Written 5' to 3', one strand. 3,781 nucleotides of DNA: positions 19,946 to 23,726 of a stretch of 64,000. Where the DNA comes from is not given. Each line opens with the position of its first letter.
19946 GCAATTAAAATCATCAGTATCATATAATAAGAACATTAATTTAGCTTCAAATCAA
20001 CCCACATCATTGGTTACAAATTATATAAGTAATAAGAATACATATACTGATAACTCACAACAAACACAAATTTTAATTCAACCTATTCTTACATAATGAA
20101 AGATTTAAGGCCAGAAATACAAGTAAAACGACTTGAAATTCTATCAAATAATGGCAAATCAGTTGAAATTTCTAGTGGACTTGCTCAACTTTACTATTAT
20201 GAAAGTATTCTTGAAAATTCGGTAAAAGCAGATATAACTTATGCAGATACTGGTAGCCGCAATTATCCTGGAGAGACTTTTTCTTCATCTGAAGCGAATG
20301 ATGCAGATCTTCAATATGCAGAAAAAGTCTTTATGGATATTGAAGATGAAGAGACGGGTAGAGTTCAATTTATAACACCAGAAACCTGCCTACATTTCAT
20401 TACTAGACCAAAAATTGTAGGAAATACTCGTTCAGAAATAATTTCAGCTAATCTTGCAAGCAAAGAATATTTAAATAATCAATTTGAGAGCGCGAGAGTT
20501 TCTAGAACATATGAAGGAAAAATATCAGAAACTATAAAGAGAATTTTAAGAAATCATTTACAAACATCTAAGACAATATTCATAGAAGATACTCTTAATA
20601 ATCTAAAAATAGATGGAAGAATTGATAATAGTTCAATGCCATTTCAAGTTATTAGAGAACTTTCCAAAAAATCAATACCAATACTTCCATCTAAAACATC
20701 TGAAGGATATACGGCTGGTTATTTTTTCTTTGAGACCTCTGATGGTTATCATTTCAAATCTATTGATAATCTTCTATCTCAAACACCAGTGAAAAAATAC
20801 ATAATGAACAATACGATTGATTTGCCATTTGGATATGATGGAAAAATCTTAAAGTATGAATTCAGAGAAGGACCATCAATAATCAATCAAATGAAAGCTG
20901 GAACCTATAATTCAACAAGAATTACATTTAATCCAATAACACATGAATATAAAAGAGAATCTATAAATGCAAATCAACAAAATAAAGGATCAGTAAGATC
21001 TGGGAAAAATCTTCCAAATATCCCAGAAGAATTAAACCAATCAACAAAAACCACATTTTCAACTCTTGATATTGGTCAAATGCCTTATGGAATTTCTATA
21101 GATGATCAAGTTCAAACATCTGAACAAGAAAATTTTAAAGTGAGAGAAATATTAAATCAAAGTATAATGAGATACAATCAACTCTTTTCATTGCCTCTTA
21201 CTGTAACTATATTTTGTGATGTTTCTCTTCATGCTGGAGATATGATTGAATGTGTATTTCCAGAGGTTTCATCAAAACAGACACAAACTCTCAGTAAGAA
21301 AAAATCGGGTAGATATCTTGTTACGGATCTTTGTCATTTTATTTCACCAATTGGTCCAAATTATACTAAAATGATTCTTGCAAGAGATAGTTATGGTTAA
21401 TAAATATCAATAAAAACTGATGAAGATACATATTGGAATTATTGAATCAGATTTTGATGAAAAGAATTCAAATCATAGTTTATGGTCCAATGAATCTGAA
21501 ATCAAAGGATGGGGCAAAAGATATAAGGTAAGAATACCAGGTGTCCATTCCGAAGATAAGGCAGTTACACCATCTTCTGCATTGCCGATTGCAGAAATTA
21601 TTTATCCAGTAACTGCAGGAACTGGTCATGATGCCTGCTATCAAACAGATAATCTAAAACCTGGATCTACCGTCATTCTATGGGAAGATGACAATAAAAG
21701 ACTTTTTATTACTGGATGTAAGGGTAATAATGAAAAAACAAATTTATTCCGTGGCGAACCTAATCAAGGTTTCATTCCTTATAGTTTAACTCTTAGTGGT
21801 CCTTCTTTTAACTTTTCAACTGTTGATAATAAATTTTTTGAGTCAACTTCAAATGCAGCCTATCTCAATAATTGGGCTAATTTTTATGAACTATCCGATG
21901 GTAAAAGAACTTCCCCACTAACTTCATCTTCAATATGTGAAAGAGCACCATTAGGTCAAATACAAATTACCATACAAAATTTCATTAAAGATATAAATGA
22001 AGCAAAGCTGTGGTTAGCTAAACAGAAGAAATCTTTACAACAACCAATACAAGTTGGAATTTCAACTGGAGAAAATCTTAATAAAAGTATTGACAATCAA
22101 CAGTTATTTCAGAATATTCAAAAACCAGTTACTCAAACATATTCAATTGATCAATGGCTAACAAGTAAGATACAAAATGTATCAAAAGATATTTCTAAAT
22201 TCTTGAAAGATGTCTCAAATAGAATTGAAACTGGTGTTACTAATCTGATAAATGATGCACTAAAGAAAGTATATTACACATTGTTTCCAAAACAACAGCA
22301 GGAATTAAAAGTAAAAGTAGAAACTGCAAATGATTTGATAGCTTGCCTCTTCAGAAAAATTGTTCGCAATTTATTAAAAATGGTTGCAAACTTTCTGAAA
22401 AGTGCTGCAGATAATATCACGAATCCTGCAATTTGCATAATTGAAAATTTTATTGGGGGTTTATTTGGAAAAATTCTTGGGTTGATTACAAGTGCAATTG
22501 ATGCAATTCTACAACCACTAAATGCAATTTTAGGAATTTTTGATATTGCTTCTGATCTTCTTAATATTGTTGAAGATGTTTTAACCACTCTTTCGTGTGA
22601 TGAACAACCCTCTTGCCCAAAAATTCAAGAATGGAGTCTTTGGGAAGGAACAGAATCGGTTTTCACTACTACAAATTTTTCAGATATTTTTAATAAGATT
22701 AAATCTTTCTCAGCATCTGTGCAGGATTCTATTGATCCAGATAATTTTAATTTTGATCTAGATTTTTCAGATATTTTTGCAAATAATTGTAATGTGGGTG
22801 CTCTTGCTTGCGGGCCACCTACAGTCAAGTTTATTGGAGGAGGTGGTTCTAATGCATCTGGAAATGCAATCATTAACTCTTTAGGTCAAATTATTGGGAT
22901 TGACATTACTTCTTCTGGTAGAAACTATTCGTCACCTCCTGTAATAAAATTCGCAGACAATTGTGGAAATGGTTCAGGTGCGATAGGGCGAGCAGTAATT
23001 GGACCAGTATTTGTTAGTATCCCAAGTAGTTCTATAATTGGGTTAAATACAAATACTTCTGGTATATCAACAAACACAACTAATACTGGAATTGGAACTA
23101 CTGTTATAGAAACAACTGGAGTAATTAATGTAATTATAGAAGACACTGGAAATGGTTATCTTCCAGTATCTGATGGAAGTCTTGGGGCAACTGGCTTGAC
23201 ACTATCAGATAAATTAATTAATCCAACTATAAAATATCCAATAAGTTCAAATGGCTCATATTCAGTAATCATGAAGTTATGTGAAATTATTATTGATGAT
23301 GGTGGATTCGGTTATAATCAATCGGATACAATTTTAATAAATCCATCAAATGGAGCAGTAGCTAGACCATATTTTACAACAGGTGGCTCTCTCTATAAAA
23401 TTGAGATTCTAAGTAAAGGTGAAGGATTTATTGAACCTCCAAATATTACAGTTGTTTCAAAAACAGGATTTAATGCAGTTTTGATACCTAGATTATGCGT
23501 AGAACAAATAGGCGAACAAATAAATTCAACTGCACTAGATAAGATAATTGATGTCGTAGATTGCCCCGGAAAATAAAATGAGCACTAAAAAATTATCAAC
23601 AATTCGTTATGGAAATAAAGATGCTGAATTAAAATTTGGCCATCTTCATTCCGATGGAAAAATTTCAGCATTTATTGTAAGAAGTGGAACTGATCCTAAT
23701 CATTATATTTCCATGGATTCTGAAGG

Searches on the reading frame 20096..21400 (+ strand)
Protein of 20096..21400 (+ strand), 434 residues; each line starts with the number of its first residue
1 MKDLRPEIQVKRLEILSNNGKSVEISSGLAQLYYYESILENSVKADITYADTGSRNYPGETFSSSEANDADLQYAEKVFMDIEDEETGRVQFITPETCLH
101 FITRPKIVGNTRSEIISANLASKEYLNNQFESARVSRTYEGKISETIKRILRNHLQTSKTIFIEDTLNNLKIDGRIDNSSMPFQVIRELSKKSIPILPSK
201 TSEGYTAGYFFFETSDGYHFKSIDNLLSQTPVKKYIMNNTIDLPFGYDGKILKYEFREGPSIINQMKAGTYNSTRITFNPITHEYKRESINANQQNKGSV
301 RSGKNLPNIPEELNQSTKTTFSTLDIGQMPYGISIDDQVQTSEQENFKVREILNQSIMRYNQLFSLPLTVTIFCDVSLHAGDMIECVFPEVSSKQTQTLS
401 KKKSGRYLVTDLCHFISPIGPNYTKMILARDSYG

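Call 9: search_protein_families(library=phrogs, proteins=[window:20096-21400:+], max_evalue=0.00001)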
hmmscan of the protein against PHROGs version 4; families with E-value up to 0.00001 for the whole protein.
window:20096-21400:+ (434 aa): 2 families
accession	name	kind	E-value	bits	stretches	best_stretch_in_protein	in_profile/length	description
phrog_350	-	tail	8.3e-67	227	1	13-434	18-429/436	tail protein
phrog_24827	-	tail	1.2e-15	58.5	1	197-432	11-279/282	tail protein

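Call 18: search_dna_similar(query=window:20096-21400:+, collection=phages, mode=protein, max_rows=25)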
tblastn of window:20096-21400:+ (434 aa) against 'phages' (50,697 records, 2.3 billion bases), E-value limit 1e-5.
Records with a match: 342; places in all: 342; records where one place covers at least 80% of the query: 122.
Best place of each record, by identity: <60% 342.
By first word of the organism name: Synechococcus 275; Cyanophage 40; Prochlorococcus 16; Marine 6; Pelagibacter 3; Caulobacter 2.
By host as written in the record: - 116; Synechococcus 97; Synechococcus sp. 30; Synechococcus sp. WH7803 27; Synechococcus sp. WH 7803 15; Synechococcus sp. WH8102 9; Synechococcus sp. MW02 7; Parasynechococcus marenigrum WH 8102 4; and 19 more.
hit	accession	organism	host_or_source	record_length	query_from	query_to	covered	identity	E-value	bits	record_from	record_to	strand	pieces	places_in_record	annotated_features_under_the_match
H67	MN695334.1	Synechococcus phage B3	Synechoccus sp.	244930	7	432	98%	37.5%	9e-70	245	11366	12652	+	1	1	hypothetical protein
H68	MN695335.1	Synechococcus phage B23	Synechoccus sp.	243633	7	432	98%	37.5%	2e-69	244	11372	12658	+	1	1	hypothetical protein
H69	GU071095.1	Synechococcus phage S-SM2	Synechococcus sp. WH8017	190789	10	434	98%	36.4%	1e-62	224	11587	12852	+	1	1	hypothetical protein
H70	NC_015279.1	Synechococcus phage S-SM2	Synechococcus sp. WH8017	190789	10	434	98%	36.4%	1e-62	224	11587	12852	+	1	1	tail protein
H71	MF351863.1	Synechococcus phage Bellamy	Synechococcus str. WH8109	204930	10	434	98%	34.8%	2e-63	227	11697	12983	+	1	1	14: hypothetical protein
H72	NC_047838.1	Synechococcus phage Bellamy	Synechococcus str. WH8109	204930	10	434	98%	34.8%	2e-63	227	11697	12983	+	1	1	14: tail protein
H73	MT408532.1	Synechococcus phage SynMITS9220M01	Synechococcus sp. MIT S9220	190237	10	434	98%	34.8%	9e-65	231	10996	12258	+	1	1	hypothetical protein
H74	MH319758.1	Marine virus AG-345-O18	single cell amplified by WGA-X; seawater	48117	21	434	95%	33.3%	1e-51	193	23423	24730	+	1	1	record has no annotation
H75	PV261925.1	Synechococcus phage RB11-B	Synechococcus sp. MW02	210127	10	434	98%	32.4%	8e-57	207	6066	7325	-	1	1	tail protein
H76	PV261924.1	Synechococcus phage RN05-S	Synechococcus sp. MW02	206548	10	434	98%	32.4%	3e-56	206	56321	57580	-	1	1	tail protein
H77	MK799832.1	Synechococcus phage S-B05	Synechococcus sp. MW02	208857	10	434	98%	32.3%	1e-56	207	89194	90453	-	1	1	hypothetical protein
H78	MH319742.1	Marine virus AG-345-E15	single cell amplified by WGA-X; seawater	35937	10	434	98%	32.2%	7e-54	199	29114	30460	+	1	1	record has no annotation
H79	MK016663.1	Synechococcus phage S-H68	Synechococcus sp. LTWRED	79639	10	434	98%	32.0%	3e-56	206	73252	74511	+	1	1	hypothetical protein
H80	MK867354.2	Synechococcus phage S-SCSM1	Synechococcus sp. WH 7803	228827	10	432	97%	31.6%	9e-41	160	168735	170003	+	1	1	baseplate hub protein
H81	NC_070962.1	Synechococcus phage S-SCSM1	Synechococcus sp. WH 7803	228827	10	432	97%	31.6%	9e-41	160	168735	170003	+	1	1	tail protein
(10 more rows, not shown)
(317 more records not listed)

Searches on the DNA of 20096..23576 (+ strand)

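Call 13: search_dna_similar(query=window:20096-23576:+, collection=phages, mode=distant, max_rows=20)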
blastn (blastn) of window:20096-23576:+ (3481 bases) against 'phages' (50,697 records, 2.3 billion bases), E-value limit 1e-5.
Records with a match: 1; places in all: 1; records where one place covers at least 80% of the query: 0.
Best place of each record, by identity: 80-90% 1.
By first word of the organism name: Marine 1.
By host as written in the record: - 1.
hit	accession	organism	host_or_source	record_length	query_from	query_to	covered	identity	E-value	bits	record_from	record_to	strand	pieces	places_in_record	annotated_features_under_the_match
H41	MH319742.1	Marine virus AG-345-E15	single cell amplified by WGA-X; seawater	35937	619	684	2%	80.3%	4e-6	62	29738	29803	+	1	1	record has no annotation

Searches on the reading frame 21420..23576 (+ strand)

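Call 9: search_protein_families(library=phrogs, proteins=[window:21420-23576:+], max_evalue=0.00001)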
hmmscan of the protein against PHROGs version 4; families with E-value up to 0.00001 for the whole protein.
window:21420-23576:+ (718 aa): 7 families
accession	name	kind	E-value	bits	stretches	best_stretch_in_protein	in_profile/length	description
phrog_1922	-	tail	8.5e-70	237.3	2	1-552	17-654/932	baseplate hub subunit and tail lysozyme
phrog_33098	-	tail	1.6e-19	71.2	1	24-87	41-104/641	baseplate hub and tail lysozyme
phrog_32965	-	head and packaging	8.4e-13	47.4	1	454-529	127-202/2054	virion structural protein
phrog_708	-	tail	1.6e-09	37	1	463-527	829-891/1383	baseplate wedge subunit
phrog_460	-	connector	4.7e-08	33.1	0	459-513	239-293/385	head closure Hc2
phrog_22827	-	unknown function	1.3e-06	28.3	1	457-513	190-245/613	-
phrog_701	-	head and packaging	5e-06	23.4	0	463-533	1140-1206/6136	virion structural protein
